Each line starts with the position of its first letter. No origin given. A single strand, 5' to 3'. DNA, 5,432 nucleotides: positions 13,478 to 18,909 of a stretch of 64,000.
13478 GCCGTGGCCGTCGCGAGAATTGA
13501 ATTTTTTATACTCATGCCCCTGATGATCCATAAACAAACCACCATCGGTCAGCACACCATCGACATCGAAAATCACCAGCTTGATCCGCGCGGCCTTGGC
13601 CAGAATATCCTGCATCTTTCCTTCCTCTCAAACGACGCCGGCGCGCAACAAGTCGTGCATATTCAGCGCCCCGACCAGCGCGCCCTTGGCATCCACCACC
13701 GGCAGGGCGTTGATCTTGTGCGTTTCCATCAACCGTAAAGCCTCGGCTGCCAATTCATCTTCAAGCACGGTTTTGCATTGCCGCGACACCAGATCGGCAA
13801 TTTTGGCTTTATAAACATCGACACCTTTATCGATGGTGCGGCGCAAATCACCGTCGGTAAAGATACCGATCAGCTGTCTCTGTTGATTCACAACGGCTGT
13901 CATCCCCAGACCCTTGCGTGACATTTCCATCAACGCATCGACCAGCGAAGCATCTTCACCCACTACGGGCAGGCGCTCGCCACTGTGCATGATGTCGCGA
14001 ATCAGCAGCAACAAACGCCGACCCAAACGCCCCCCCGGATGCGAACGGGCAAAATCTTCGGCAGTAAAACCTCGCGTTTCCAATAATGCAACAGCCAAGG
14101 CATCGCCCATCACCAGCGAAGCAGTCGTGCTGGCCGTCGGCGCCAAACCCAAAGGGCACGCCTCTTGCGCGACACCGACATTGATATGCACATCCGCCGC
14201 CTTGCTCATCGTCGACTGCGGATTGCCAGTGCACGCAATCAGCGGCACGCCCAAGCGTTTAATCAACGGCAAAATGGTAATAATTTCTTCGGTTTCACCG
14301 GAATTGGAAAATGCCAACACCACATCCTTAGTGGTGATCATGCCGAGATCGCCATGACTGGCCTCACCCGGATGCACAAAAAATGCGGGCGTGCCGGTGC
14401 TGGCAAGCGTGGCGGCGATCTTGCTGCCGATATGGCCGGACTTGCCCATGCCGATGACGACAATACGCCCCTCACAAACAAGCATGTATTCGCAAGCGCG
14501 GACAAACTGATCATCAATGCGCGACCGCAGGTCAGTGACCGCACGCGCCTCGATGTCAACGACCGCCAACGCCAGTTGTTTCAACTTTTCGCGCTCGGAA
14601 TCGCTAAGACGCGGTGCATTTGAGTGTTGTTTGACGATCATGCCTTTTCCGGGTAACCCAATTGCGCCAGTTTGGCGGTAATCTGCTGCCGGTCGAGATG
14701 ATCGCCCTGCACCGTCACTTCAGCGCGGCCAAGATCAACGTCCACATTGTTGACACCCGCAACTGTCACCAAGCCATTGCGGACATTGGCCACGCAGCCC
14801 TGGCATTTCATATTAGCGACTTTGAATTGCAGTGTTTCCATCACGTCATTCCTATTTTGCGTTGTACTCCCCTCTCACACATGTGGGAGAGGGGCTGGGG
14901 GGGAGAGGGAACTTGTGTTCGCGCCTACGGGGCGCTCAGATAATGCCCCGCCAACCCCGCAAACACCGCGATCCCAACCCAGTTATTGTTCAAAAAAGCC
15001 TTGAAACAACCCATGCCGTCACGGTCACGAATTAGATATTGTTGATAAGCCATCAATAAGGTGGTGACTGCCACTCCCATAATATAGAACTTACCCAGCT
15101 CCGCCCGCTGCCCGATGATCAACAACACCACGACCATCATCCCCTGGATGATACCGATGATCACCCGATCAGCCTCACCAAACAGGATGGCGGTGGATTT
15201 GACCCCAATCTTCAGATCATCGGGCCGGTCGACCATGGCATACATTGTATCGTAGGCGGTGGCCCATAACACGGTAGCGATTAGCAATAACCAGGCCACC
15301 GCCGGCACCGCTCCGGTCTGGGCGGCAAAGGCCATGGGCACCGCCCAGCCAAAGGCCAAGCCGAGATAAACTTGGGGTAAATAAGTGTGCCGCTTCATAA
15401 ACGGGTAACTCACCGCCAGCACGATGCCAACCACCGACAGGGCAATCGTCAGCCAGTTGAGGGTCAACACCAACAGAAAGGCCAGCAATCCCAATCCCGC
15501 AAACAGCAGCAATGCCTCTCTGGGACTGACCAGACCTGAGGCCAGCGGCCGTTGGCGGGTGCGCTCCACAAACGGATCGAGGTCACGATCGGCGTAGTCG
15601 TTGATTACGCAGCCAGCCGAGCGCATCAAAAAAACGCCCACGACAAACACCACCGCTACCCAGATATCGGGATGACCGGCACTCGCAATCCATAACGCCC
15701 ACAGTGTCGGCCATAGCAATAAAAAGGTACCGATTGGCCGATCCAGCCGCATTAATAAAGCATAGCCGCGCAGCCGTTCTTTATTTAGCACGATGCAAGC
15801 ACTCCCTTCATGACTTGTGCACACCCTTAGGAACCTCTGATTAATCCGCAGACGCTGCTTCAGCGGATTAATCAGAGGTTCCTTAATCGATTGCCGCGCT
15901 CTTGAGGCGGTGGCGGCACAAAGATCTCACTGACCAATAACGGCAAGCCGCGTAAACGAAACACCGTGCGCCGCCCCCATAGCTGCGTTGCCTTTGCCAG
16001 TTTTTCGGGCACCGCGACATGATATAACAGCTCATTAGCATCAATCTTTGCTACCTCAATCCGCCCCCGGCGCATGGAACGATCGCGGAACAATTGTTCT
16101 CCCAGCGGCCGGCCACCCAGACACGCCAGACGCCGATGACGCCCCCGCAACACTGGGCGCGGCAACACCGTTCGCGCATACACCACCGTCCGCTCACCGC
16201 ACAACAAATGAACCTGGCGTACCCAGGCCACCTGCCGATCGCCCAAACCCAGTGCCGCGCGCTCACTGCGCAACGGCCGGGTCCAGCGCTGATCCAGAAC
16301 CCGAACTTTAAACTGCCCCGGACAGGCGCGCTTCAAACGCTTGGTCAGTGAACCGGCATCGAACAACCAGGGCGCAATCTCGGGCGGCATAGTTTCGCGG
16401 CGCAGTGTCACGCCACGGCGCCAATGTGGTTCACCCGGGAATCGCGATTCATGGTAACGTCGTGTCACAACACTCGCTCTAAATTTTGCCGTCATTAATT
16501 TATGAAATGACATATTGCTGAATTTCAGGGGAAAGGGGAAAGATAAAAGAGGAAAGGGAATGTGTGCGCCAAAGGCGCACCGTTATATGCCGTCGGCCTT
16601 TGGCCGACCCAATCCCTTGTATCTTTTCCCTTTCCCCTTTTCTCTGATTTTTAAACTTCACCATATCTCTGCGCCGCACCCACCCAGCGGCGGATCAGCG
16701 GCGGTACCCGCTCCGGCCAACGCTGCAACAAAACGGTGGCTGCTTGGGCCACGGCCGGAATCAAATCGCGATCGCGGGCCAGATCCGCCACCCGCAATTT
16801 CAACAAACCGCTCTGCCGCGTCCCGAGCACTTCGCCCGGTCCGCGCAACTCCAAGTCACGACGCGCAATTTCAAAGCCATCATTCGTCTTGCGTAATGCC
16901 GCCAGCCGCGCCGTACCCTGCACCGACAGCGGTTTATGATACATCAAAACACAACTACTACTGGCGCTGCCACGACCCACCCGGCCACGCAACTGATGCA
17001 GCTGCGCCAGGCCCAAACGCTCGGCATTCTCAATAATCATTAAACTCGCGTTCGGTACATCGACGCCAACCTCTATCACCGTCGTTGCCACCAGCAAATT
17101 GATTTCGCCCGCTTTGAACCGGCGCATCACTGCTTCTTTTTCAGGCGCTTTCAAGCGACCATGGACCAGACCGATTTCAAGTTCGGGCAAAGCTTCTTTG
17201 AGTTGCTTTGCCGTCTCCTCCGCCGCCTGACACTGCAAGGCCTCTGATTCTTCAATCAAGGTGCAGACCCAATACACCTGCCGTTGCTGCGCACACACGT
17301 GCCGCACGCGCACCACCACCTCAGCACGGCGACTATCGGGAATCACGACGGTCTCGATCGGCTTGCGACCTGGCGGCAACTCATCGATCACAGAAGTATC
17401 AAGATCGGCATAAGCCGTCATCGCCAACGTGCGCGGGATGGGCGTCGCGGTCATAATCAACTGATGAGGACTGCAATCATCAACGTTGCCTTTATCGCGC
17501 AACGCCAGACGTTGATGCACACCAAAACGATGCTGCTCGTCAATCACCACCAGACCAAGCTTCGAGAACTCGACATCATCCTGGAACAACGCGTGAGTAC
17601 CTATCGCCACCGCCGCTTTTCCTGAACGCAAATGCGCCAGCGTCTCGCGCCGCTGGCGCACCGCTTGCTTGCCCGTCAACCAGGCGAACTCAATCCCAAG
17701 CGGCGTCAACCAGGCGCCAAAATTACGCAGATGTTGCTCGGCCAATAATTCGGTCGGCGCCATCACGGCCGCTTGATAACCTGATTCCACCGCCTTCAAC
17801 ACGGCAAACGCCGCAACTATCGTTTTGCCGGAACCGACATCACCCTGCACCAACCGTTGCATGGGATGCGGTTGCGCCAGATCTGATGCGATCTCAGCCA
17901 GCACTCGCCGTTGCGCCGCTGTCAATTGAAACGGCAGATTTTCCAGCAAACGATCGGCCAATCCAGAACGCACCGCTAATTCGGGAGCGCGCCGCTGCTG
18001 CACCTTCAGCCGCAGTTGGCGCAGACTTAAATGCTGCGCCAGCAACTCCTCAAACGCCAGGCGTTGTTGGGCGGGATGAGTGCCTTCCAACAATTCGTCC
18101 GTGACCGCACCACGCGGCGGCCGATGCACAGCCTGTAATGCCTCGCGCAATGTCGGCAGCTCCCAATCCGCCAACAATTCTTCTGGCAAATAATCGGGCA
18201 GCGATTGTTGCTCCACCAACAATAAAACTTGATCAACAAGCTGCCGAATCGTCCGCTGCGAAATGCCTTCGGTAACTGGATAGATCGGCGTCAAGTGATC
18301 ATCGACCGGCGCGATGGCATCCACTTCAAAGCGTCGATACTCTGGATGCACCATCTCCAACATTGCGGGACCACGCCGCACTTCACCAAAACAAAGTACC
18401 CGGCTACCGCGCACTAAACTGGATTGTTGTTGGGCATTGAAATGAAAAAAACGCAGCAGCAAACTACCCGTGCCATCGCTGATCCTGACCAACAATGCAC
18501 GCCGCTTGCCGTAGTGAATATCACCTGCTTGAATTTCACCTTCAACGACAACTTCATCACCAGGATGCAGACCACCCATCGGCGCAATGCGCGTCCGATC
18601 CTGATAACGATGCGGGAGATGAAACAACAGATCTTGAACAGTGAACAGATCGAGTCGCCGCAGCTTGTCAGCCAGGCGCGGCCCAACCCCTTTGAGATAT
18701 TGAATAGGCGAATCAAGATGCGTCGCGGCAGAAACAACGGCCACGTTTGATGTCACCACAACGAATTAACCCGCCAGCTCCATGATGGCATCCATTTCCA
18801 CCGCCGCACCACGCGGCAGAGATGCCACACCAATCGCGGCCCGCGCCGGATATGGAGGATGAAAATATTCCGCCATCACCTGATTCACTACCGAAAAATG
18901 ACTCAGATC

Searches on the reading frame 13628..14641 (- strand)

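Call 65: search_protein_families(library=pfam, proteins=[window:13628-14641:-], max_evalue=0.00001)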
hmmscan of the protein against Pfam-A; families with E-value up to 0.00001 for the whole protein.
window:13628-14641:- (337 aa): 2 families
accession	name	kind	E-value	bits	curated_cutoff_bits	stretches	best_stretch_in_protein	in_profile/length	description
PF01380.27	SIS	-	1.1e-30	106.5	25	1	53-185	1-131/131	SIS domain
PF00571.33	CBS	-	1.1e-22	80.6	24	2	281-334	1-54/57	CBS domain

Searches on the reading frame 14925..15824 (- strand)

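Call 65: search_protein_families(library=pfam, proteins=[window:14925-15824:-], max_evalue=0.00001)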
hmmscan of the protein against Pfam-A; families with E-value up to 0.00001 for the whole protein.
window:14925-15824:- (299 aa): 1 family
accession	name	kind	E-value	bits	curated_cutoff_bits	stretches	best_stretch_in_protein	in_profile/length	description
PF01040.23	UbiA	-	1.2e-72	244.6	34.2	1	36-278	1-245/250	UbiA prenyltransferase family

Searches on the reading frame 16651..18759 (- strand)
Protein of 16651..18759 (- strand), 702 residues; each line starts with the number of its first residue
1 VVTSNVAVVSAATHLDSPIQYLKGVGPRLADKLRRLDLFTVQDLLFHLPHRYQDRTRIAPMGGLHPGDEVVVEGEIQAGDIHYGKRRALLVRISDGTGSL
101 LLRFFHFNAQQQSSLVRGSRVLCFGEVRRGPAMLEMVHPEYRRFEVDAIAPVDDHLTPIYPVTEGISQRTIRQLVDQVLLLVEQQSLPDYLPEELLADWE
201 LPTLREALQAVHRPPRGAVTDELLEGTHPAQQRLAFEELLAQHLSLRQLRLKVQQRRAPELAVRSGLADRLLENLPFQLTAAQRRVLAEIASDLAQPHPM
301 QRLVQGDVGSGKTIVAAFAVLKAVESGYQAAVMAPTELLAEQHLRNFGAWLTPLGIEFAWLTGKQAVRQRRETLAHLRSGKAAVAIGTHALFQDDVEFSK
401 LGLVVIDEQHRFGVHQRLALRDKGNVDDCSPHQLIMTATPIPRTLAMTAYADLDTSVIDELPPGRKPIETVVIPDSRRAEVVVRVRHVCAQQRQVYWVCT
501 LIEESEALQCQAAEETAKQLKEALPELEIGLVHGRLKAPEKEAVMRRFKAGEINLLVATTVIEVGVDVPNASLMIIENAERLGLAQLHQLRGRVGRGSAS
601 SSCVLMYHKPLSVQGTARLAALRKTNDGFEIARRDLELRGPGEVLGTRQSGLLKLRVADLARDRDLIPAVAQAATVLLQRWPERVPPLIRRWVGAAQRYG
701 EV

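Call 65: search_protein_families(library=pfam, proteins=[window:16651-18759:-], max_evalue=0.00001)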
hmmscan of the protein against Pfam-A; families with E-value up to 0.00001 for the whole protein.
window:16651-18759:- (702 aa): 6 families
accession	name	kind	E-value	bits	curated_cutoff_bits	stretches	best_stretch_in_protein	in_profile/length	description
PF00270.35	DEAD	-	2.5e-24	86.3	26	1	281-445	2-164/167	DEAD/DEAH box helicase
PF17191.10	RecG_wedge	-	2.6e-22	79.6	23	1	18-179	1-159/162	RecG wedge domain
PF00271.37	Helicase_C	-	5.6e-22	78.5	23.5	1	492-596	15-108/110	Helicase conserved C-terminal domain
PF19833.4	RecG_dom3_C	-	5.1e-13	49.3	26.8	1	625-682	1-59/87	ATP-dependent DNA helicase RecG, domain 3, C-terminal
PF01336.31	tRNA_anti-codon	-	3.3e-10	40.2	27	1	70-142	1-73/75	OB-fold nucleic acid binding domain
PF04851.21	ResIII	-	5.6e-10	39.8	22.5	1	278-440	3-162/164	Type III restriction enzyme, res subunit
